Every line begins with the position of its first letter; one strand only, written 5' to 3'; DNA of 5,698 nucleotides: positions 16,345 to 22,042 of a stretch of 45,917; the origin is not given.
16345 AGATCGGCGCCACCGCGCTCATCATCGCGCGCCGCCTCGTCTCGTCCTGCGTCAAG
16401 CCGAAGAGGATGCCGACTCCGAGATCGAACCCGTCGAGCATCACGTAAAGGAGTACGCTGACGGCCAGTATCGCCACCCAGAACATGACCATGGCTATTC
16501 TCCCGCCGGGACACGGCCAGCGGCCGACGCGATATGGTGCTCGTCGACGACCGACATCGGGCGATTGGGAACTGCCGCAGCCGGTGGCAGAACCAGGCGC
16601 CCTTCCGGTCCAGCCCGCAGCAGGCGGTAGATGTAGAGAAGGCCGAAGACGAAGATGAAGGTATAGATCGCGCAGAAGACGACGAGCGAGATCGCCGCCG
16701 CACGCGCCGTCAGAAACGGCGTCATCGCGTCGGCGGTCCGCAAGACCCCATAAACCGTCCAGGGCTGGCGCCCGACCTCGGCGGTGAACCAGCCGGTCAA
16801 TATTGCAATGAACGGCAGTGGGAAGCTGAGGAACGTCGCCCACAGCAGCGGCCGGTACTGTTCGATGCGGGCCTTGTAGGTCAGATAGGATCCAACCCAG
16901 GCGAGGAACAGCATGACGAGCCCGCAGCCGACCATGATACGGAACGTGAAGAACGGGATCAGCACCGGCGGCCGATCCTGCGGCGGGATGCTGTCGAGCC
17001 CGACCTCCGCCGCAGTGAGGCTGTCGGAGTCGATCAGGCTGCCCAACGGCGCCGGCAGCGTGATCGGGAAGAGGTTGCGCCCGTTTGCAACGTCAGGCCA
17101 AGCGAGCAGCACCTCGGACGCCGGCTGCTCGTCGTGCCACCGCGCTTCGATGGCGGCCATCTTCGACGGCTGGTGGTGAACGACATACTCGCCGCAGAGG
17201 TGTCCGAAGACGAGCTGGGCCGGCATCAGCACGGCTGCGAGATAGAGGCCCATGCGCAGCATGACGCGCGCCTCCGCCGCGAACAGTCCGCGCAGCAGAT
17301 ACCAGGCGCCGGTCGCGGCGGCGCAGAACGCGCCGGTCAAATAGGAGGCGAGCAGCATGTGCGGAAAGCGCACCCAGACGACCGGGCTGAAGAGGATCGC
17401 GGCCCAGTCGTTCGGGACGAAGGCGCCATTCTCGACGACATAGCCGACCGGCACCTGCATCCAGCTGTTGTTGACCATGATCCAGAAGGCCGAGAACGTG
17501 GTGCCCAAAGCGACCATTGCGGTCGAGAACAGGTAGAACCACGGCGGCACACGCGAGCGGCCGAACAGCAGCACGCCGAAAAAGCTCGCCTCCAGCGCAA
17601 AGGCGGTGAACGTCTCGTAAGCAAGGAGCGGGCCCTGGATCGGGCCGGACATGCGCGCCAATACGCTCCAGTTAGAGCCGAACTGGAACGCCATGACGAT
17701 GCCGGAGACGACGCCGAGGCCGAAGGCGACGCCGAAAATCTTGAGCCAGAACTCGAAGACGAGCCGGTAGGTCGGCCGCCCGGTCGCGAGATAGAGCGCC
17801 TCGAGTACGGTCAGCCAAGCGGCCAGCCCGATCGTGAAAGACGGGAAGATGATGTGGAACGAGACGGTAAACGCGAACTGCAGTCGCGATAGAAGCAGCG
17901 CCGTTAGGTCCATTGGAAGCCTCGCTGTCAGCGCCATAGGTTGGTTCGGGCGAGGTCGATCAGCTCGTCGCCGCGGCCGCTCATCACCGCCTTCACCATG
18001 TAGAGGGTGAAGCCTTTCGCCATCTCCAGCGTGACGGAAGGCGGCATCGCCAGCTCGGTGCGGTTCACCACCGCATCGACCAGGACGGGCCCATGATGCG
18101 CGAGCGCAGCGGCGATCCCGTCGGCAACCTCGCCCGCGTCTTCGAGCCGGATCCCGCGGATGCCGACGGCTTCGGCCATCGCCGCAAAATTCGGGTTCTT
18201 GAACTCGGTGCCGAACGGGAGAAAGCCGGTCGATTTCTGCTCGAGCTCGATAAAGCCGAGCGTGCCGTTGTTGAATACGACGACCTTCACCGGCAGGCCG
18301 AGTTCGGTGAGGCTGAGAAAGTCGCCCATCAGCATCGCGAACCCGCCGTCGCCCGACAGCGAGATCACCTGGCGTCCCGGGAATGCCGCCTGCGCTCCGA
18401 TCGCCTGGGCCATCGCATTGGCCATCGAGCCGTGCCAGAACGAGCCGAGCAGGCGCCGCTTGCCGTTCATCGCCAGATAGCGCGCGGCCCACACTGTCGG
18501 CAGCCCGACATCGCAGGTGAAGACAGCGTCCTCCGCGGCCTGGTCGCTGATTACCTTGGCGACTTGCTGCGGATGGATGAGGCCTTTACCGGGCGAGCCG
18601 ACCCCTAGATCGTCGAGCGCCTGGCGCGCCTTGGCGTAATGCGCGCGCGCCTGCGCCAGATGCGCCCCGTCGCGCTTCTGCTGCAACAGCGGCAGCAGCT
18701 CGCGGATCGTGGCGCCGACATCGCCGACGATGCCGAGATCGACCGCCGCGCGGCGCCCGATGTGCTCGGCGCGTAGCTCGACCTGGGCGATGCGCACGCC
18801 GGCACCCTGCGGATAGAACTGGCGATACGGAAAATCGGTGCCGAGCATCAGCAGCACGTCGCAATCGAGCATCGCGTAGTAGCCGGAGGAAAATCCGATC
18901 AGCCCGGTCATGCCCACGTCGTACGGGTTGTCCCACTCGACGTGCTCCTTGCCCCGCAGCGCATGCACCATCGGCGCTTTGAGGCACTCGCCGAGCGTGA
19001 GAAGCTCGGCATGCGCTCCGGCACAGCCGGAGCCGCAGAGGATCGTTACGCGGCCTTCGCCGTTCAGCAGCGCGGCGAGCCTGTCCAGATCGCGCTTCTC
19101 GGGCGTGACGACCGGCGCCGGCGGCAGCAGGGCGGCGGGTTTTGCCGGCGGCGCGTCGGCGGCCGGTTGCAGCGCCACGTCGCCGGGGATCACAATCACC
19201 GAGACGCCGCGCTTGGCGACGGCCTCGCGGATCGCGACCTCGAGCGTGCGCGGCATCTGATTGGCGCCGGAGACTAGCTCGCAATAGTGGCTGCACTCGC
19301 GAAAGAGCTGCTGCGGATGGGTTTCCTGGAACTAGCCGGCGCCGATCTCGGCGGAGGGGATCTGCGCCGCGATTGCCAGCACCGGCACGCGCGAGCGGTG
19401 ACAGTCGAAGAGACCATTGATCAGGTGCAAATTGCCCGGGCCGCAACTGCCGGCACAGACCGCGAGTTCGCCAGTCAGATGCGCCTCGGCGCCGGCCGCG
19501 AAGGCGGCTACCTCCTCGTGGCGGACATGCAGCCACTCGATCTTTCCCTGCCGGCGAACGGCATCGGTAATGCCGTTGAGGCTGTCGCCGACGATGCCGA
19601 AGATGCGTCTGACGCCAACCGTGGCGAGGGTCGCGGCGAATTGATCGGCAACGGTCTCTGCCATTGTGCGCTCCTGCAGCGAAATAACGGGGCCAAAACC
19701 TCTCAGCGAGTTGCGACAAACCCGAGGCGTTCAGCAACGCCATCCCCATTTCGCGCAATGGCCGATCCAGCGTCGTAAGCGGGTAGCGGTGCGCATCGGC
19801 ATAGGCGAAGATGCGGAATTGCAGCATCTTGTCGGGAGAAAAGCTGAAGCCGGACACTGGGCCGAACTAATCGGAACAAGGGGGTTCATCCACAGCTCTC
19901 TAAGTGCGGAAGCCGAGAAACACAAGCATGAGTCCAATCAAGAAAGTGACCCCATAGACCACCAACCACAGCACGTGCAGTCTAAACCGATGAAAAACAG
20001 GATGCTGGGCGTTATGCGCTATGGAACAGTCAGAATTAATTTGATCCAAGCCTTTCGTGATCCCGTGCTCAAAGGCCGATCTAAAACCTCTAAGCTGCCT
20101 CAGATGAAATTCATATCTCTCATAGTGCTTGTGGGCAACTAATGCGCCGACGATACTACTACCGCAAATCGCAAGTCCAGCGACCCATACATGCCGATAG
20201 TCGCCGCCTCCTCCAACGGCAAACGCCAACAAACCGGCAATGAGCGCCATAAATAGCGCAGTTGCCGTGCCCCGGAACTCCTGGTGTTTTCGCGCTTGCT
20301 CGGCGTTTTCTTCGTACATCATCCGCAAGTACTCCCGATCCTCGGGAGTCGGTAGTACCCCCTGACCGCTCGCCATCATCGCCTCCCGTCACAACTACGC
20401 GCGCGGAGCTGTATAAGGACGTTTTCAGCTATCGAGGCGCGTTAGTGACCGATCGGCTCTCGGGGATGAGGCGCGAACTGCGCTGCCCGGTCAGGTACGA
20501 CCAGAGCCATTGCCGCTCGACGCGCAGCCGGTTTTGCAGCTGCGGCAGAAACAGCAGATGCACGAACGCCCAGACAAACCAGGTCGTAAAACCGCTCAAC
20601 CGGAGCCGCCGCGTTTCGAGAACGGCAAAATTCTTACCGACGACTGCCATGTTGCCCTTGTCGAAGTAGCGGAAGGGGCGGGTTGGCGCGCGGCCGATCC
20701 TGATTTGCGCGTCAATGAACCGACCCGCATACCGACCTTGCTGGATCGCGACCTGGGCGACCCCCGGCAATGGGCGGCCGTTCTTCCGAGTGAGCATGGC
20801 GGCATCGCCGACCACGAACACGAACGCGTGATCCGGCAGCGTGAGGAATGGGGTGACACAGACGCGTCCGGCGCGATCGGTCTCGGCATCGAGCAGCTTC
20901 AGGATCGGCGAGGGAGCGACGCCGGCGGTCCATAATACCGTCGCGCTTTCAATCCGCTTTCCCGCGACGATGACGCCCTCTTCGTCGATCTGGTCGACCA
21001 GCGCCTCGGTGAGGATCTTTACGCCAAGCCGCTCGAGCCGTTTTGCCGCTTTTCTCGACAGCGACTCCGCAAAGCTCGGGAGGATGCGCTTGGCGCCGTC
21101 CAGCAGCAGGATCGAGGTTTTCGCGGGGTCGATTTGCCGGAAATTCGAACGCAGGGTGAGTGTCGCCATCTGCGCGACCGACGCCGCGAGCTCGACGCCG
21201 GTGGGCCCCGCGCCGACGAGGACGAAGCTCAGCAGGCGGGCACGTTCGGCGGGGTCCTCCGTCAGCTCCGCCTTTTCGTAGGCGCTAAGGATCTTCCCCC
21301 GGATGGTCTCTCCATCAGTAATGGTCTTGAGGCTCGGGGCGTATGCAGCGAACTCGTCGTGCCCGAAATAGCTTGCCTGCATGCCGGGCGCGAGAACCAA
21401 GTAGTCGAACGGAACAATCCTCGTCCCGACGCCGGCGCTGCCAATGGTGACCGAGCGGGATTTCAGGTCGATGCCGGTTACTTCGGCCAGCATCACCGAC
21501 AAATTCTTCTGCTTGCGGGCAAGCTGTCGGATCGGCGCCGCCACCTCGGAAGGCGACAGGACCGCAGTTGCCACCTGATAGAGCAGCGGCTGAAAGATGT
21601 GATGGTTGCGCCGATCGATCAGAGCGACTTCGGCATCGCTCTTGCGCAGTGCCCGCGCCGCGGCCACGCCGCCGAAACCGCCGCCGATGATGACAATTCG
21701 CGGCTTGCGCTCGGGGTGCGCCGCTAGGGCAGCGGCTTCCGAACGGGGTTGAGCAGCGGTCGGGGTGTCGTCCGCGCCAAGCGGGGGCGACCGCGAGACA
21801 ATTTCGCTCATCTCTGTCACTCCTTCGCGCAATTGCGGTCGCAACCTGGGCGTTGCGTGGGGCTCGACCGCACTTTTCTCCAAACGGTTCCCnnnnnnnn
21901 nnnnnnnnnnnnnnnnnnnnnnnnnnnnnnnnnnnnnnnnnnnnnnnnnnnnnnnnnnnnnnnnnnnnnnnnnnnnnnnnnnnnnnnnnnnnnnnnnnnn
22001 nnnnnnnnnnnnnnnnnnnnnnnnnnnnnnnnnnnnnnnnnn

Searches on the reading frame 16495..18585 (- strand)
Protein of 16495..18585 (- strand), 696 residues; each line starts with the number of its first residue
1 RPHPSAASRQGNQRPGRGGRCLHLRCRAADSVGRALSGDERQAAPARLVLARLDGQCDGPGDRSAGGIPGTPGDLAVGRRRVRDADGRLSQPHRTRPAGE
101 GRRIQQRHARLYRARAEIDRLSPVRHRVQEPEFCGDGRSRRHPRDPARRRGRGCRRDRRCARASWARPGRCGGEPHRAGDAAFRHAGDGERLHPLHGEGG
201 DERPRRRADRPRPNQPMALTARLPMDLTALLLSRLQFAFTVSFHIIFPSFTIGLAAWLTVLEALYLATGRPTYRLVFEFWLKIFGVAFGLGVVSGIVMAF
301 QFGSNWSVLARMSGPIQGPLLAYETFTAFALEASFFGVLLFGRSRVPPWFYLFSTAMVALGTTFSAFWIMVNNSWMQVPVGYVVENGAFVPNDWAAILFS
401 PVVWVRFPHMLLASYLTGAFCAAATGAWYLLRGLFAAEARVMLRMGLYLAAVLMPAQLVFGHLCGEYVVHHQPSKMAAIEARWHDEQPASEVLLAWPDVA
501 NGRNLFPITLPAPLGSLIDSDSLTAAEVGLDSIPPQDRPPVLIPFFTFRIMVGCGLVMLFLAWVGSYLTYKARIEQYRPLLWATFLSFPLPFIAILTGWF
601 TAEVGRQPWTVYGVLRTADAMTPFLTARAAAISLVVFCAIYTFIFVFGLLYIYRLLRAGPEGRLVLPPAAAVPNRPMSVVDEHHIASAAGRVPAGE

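Call 52: search_protein_families(library=ncbifam, proteins=[window:16495-18585:-], max_evalue=0.00001)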
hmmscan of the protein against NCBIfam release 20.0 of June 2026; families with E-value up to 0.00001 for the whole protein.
window:16495-18585:- (696 aa): 2 families
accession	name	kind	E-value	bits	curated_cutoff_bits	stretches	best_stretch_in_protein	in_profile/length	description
NF011677.0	PRK15097.1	equivalog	9e-79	265.5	968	2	231-532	6-309/522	cytochrome ubiquinol oxidase subunit I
NF011609.0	PRK15035.1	equivalog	1.4e-78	265.1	1025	2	231-531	6-308/514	cytochrome bd-II oxidase subunit 1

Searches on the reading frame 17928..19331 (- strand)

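Call 86: search_protein_families(library=pfam, proteins=[window:17928-19331:-], max_evalue=0.00001)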
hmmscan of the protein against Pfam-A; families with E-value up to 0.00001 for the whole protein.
window:17928-19331:- (467 aa): 2 families
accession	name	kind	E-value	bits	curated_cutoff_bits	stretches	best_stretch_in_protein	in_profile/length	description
PF02775.26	TPP_enzyme_C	-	6.8e-40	136.8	21.9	1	274-419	1-150/151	Thiamine pyrophosphate enzyme, C-terminal TPP binding domain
PF00205.28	TPP_enzyme_M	-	1.6e-29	102.8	30.4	1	83-212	2-137/137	Thiamine pyrophosphate enzyme, central domain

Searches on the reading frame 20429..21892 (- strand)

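Call 9: search_protein_families(library=pfam, proteins=[window:20429-21892:-], max_evalue=0.001)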
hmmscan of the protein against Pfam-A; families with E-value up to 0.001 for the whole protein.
window:20429-21892:- (487 aa): 10 families
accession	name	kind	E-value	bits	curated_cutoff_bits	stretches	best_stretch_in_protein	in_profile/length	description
PF07992.20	Pyr_redox_2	-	2.1e-44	152.6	26.1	1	65-386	2-291/291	Pyridine nucleotide-disulphide oxidoreductase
PF00070.33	Pyr_redox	-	3.2e-11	44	22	1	223-307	2-71/82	Pyridine nucleotide-disulphide oxidoreductase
PF01266.30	DAO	-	3e-08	34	27.9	1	65-95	1-31/353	FAD dependent oxidoreductase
PF13450.12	NAD_binding_8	-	1.3e-06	29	21.9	1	68-97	1-30/68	NAD(P)-binding Rossmann-like domain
PF01134.28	GIDA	-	1.5e-05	24.7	22.1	0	66-115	2-43/391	Glucose inhibited division protein A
PF13454.12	NAD_binding_9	-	1.9e-05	25.1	21.8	0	67-97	1-35/155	FAD-NAD(P)-binding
PF22366.1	NDH2_C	-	6.5e-05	23.5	27.7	1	412-469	2-60/62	NDH2 C-terminal domain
PF13738.12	Pyr_redox_3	-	0.00013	21.7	30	0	57-171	158-267/305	Pyridine nucleotide-disulphide oxidoreductase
PF03486.20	HI0933_like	-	0.00069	19.6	50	0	65-96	2-33/244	HI0933-like protein Rossmann domain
PF12831.13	FAD_oxidored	-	0.00069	19.5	27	1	66-97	2-33/416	FAD dependent oxidoreductase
